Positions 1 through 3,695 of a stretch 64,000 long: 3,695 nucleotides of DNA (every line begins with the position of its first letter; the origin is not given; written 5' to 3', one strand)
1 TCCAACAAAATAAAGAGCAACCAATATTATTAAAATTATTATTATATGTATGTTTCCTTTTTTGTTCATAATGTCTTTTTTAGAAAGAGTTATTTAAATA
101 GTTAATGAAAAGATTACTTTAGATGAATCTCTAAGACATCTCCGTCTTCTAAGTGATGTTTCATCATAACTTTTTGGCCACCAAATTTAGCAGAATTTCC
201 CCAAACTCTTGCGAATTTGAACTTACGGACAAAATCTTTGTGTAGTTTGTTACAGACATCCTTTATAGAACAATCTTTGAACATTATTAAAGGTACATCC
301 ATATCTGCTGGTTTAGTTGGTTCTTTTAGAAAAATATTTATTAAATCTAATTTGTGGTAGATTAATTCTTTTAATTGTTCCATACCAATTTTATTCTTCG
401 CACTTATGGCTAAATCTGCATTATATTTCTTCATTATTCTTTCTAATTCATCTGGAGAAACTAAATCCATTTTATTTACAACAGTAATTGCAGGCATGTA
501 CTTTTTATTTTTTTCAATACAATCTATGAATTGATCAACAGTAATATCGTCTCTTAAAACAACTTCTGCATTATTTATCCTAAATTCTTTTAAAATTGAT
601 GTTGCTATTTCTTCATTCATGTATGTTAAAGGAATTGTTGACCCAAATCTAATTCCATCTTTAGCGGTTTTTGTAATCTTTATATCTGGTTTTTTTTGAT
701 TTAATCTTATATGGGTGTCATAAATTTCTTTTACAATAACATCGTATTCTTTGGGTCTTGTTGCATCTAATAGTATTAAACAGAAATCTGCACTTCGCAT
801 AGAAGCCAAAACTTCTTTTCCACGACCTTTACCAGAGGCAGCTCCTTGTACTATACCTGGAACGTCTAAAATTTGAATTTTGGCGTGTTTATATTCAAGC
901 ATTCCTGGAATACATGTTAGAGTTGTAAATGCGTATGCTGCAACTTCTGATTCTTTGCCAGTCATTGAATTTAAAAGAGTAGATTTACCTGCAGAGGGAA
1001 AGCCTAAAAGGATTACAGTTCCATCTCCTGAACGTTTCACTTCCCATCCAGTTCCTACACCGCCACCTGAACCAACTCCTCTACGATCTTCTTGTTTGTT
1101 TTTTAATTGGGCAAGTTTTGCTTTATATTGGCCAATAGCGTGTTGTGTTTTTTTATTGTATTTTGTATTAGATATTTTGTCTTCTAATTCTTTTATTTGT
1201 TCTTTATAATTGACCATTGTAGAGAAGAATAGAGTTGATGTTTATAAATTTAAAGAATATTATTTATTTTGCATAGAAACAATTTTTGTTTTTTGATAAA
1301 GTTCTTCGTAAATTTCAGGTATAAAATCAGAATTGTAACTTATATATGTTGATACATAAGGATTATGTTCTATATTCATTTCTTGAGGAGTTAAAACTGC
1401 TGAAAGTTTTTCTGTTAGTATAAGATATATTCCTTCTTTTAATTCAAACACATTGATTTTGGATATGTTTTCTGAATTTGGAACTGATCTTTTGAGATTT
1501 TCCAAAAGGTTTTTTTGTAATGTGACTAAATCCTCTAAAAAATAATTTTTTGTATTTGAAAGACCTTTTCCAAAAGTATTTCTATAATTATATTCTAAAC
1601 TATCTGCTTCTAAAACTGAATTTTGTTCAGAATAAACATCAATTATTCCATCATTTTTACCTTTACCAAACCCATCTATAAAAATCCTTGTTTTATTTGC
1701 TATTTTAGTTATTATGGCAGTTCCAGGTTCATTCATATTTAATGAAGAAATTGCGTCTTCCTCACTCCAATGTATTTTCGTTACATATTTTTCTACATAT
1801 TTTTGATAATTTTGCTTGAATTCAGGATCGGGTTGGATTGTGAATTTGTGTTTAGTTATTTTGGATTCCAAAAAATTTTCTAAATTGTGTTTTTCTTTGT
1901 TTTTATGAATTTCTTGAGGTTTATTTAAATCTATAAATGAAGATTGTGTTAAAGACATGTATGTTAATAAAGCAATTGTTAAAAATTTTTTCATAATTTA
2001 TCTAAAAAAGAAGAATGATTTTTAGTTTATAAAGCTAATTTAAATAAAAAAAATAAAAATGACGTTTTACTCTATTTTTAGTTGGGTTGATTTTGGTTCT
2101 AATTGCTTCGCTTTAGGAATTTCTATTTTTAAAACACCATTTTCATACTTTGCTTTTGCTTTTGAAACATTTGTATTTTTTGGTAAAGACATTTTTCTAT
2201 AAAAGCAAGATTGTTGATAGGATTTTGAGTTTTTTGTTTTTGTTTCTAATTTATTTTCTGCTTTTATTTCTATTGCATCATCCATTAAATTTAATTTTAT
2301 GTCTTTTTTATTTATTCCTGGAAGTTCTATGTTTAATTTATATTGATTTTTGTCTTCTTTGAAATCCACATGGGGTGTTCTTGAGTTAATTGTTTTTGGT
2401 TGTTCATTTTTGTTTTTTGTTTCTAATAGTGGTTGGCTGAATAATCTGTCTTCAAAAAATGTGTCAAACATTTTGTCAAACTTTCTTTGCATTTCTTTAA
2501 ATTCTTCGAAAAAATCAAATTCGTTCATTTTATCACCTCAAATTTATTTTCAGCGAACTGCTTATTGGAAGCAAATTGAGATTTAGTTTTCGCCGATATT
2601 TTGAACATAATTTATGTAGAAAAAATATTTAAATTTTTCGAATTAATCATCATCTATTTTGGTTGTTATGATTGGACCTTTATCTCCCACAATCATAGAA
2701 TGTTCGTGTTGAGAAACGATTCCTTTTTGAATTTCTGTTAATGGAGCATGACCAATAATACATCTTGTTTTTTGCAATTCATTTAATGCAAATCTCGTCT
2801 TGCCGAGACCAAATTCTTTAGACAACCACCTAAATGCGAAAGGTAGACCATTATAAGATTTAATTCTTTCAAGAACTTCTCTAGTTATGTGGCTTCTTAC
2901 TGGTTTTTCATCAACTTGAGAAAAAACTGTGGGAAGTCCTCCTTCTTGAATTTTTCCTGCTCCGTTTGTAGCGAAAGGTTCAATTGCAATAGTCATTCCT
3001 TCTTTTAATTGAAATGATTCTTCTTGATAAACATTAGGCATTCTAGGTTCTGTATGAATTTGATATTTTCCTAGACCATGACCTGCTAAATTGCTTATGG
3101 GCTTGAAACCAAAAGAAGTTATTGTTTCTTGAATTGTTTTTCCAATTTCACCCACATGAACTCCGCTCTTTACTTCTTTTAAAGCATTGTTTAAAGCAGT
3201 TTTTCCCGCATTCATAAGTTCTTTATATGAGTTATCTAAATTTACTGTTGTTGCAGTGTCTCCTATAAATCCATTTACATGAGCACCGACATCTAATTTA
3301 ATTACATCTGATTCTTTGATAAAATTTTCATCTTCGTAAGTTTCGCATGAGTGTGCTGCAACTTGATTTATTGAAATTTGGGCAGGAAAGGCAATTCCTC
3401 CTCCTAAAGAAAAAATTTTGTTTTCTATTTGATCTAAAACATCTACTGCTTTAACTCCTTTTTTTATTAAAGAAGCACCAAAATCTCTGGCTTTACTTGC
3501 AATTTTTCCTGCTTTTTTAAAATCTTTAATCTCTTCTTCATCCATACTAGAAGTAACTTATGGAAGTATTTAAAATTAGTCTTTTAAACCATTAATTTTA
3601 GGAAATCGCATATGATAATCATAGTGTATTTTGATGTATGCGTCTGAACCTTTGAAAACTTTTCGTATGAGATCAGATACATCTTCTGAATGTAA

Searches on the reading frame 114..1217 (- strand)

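Call 62: search_protein_families(library=pfam, proteins=[window:114-1217:-], max_evalue=0.001)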
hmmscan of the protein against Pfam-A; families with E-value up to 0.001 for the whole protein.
window:114-1217:- (367 aa): 8 families
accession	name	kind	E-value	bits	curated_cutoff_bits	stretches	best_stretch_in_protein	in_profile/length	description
PF16897.10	MMR_HSR1_Xtn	-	5.5e-33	113.6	35.2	1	186-292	1-106/106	C-terminal region of MMR_HSR1 domain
PF01926.29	MMR_HSR1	-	5.6e-22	78.4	21.9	1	68-176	2-106/113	50S ribosome-binding GTPase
PF02824.27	TGS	-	5.2e-13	49.3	22.2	1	317-365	18-59/60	TGS domain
PF02421.24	FeoB_N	-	9.1e-12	45.2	27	1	67-124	2-59/156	Ferrous iron transport protein B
PF00009.33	GTP_EFTU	-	4.2e-06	26.9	26.5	0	239-282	120-151/188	Elongation factor Tu GTP binding domain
PF03193.22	RsgA_GTPase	-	9.2e-06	26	30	0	227-290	42-108/174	RsgA GTPase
PF00350.29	Dynamin_N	-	0.00013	22.5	27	0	69-89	2-22/168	Dynamin family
PF04548.22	AIG1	-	0.00043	20.1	27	0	67-146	2-87/212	AIG1 family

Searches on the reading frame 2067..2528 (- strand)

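Call 62: search_protein_families(library=pfam, proteins=[window:2067-2528:-], max_evalue=0.001)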
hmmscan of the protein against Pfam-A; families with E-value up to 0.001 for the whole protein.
window:2067-2528:- (153 aa): 3 families
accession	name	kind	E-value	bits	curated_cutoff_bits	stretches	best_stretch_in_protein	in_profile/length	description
PF00011.27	HSP20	-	1.1e-20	74.1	20.8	1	56-148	2-97/102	Hsp20/alpha crystallin family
PF17886.7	ArsA_HSP20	-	1.3e-08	34.7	22.5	1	61-136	2-62/63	HSP20-like domain found in ArsA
PF04969.22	CS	-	0.00083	20.7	21.3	0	52-139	1-78/78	CS domain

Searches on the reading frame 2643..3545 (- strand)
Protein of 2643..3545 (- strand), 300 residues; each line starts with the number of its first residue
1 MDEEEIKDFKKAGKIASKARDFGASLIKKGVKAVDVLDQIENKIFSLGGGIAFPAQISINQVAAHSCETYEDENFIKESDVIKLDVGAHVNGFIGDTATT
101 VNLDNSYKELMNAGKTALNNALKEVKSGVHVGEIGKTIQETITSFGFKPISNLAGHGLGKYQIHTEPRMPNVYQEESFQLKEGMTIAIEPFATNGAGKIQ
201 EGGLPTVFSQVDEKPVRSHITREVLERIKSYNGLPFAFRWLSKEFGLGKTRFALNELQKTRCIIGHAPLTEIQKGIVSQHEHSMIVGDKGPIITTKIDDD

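Call 58: search_protein_families(library=pfam, proteins=[window:2643-3545:-], max_evalue=0.001)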
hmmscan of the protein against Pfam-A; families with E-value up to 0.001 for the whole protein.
window:2643-3545:- (300 aa): 1 family
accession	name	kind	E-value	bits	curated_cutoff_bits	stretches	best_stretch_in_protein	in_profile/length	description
PF00557.29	Peptidase_M24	-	1.4e-32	113.6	23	1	9-193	3-190/208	Metallopeptidase family M24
